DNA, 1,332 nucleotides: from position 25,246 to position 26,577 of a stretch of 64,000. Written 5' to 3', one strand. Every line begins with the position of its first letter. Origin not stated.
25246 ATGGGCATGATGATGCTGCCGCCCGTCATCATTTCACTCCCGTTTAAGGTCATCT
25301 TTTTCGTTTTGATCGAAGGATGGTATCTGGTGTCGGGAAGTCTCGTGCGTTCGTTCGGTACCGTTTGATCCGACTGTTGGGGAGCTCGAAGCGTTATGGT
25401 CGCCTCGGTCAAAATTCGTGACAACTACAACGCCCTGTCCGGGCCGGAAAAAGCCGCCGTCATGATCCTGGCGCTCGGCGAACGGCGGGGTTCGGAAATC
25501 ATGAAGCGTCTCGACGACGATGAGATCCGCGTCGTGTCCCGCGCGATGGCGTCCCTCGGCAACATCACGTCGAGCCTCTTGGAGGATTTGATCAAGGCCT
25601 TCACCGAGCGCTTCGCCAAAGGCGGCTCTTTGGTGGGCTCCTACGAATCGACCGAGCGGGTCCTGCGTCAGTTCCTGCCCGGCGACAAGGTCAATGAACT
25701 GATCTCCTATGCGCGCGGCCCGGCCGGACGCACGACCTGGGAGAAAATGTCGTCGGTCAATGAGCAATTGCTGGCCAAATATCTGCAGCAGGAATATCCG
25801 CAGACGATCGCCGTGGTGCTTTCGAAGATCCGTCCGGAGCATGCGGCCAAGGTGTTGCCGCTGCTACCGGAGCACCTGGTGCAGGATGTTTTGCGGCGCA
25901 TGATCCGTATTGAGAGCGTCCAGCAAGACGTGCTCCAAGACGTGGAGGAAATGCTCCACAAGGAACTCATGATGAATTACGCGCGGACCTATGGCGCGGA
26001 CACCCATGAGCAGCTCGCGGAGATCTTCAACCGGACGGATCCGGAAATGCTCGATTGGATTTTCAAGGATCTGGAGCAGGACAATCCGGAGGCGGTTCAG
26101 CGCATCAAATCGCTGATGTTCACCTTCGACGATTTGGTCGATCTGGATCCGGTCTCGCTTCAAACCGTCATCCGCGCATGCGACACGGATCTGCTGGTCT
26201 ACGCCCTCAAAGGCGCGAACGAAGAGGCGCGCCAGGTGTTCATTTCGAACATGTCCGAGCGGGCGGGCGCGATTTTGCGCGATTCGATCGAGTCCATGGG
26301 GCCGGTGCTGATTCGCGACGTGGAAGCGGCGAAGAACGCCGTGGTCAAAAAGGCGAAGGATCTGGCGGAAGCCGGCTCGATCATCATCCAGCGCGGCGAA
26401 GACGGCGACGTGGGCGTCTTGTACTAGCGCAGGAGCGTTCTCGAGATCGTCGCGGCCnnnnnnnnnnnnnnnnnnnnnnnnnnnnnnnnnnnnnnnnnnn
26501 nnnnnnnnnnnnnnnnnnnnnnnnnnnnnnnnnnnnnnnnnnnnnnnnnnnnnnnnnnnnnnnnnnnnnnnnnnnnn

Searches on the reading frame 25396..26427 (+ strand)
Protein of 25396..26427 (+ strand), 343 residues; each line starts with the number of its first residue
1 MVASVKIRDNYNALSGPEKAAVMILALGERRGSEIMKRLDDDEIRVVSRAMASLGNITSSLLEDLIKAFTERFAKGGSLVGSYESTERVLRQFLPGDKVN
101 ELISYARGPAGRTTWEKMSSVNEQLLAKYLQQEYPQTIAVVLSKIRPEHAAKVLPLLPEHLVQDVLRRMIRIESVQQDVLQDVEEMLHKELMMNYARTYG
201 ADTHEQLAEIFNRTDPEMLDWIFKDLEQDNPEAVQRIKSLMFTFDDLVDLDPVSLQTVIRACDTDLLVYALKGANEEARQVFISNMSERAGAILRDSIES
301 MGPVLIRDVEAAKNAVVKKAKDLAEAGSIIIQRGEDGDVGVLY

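Call 45: search_protein_families(library=pfam, proteins=[window:25396-26427:+], max_evalue=0.001)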
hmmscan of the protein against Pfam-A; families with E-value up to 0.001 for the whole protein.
window:25396-26427:+ (343 aa): 4 families
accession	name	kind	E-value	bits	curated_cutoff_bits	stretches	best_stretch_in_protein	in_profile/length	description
PF01706.21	FliG_C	-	1.3e-36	125.6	23.3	1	225-331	2-108/108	FliG C-terminal domain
PF14842.11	FliG_N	-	2.8e-32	111.9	25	2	14-115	2-104/104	FliG N-terminal domain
PF14841.11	FliG_M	-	1.6e-29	102.4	25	1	124-194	2-72/76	FliG middle domain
PF03448.22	MgtE_N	-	6.1e-08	33.6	25.9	0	119-169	35-85/102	MgtE intracellular N domain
